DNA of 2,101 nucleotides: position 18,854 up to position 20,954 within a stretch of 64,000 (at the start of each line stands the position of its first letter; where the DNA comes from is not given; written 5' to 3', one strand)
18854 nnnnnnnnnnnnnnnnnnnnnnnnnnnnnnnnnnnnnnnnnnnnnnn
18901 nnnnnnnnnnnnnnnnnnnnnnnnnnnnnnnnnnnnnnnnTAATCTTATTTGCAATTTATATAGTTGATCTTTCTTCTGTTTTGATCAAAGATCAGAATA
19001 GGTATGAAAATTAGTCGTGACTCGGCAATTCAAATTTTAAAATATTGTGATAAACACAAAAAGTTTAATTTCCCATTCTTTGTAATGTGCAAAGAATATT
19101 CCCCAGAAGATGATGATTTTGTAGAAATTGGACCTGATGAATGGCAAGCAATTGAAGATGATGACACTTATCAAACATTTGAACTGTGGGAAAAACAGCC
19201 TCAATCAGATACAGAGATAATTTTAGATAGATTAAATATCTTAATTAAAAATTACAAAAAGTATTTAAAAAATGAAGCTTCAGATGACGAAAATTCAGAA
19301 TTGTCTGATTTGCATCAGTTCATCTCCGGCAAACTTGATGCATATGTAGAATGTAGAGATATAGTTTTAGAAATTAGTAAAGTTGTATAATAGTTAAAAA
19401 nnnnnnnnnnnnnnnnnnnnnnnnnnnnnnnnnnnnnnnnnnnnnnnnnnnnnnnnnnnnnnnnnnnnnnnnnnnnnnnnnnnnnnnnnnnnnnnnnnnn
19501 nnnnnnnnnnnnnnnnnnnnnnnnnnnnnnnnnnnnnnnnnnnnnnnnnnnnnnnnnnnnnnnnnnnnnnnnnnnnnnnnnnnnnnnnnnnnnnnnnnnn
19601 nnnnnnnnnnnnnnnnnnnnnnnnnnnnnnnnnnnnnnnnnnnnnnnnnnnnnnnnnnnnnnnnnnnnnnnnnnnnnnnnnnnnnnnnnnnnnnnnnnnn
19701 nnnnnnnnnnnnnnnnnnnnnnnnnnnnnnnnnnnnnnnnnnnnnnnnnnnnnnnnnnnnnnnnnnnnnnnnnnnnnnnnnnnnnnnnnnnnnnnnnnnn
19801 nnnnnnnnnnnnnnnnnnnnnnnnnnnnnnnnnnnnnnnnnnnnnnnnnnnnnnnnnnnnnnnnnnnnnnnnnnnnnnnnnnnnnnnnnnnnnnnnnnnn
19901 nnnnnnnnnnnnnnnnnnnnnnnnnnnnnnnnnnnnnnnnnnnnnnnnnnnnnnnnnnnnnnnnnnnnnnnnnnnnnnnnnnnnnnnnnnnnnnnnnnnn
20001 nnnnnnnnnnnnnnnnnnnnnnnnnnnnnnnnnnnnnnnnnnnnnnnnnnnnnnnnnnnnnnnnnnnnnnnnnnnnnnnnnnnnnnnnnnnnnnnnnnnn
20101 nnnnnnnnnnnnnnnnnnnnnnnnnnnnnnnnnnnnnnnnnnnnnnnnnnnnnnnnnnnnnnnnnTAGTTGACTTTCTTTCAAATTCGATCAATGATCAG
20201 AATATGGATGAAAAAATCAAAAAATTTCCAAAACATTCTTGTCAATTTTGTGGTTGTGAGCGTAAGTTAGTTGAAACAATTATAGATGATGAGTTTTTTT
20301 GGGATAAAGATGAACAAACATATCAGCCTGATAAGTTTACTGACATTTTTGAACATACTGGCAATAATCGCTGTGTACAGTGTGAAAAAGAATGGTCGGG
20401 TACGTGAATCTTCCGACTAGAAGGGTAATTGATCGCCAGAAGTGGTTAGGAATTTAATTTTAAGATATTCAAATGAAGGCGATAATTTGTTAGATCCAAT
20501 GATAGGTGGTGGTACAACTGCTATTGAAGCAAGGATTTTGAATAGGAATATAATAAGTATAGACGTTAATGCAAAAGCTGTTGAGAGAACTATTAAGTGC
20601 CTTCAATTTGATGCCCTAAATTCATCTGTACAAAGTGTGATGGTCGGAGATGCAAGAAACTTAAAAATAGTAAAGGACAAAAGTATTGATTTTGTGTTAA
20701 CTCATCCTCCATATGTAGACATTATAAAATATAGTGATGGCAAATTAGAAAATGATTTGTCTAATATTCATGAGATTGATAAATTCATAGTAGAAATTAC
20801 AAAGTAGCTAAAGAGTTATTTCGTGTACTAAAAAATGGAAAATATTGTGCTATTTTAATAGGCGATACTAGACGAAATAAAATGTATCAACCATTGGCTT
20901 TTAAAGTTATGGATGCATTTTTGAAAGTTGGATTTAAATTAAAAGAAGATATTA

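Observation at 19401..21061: DpnI-like methyl-directed restriction endonuclease next to a frameshifted, motif-permuted amino-methyltransferase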

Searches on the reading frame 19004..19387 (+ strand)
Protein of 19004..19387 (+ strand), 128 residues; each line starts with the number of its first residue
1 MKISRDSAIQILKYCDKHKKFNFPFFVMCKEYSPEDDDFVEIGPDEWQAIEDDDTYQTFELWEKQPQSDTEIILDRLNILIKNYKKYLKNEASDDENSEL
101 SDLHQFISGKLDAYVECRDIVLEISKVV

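Call 4: search_protein_families(library=pfam, proteins=[window:19004-19387:+], max_evalue=0.1)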
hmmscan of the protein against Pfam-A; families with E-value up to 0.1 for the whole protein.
window:19004-19387:+ (128 aa): 0 families

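Call 53: search_protein_families(library=pfam, proteins=[window:19004-19387:+], max_evalue=0.01)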
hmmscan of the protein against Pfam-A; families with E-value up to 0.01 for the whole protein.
window:19004-19387:+ (128 aa): 0 families

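Call 54: search_protein_families(library=padloc, proteins=[window:19004-19387:+], max_evalue=0.001)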
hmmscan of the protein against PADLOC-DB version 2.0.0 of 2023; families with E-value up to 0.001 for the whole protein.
window:19004-19387:+ (128 aa): 0 families

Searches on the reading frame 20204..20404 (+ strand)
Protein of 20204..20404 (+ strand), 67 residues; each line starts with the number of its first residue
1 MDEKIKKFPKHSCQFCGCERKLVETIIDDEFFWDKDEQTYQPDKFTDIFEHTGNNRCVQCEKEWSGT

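Call 4: search_protein_families(library=pfam, proteins=[window:20204-20404:+], max_evalue=0.1)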
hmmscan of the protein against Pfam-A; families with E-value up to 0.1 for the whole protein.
window:20204-20404:+ (67 aa): 0 families

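Call 20: search_protein_families(library=ncbifam, proteins=[window:20204-20404:+], max_evalue=0.01)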
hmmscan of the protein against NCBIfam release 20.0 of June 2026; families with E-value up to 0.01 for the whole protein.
window:20204-20404:+ (67 aa): 0 families

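Call 54: search_protein_families(library=padloc, proteins=[window:20204-20404:+], max_evalue=0.001)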
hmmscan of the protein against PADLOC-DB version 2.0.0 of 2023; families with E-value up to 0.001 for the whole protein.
window:20204-20404:+ (67 aa): 0 families

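Call 64: find_homologous_proteins(query=window:20204-20404:+, max_evalue=0.001)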
Query window:20204-20404:+ (67 aa): 57 proteins with E <= 0.001 among 57 candidates.
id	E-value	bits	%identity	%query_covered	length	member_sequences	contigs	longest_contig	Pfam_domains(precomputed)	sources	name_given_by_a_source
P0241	1.3e-34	135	87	100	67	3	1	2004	-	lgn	-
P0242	1.5e-34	135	86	99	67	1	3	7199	-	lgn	-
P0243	1.9e-34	135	86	99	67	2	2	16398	-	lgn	-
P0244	2.4e-34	134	85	100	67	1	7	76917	-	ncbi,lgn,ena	-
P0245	8.4e-33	130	80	99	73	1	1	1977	-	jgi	-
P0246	1.6e-32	129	81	100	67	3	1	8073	-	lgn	-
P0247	2.5e-32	128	81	100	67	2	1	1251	-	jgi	jgi:hypothetical protein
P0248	2.6e-32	128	84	84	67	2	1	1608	-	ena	-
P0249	6.3e-32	127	78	100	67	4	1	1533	-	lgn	-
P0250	7.2e-31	123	79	93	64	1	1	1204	-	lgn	-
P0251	7.7e-31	123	79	99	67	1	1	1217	-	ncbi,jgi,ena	jgi:hypothetical protein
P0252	1.3e-30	123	77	99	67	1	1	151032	-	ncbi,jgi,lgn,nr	ncbi:MAG: hypothetical protein M0P64_00275 [Candidatus Pacebacteria bacterium]|jgi:hypothetical prot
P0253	1.5e-30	122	78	97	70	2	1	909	-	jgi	jgi:hypothetical protein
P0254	2.3e-30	122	73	100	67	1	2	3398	-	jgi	jgi:hypothetical protein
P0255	5.2e-30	121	74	99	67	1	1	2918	-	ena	-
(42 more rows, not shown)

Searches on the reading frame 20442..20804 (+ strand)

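Call 4: search_protein_families(library=pfam, proteins=[window:20442-20804:+], max_evalue=0.1)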
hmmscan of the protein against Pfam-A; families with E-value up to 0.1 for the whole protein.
window:20442-20804:+ (121 aa): 9 families
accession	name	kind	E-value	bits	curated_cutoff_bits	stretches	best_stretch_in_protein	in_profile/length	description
PF01555.25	N6_N4_Mtase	-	2.3e-12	47.8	26.7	1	1-49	170-218/221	DNA methylase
PF01170.24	UPF0020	-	4.1e-09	36.9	22.3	1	11-95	27-135/197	RMKL-like, methyltransferase domain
PF09445.16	Methyltransf_15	-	0.0003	20.9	22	1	16-91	4-81/165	RNA cap guanine-N2 methyltransferase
PF03602.21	Cons_hypoth95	-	0.0014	18.7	24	1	11-93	40-125/182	Conserved hypothetical protein 95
PF08241.18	Methyltransf_11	-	0.002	19.2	21.2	1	22-87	6-66/95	Methyltransferase domain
PF02475.24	TRM5-TYW2_MTfase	-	0.0039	17.6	28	1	3-83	27-106/164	TRM5/TYW2 methyltransferase domain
PF05175.20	MTS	-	0.007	16.5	23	1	15-93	34-110/170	Methyltransferase small domain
PF13649.12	Methyltransf_25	-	0.0076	17.4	27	1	17-87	2-70/97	Methyltransferase domain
PF13847.12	Methyltransf_31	-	0.0097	16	27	1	11-88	2-81/145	Methyltransferase domain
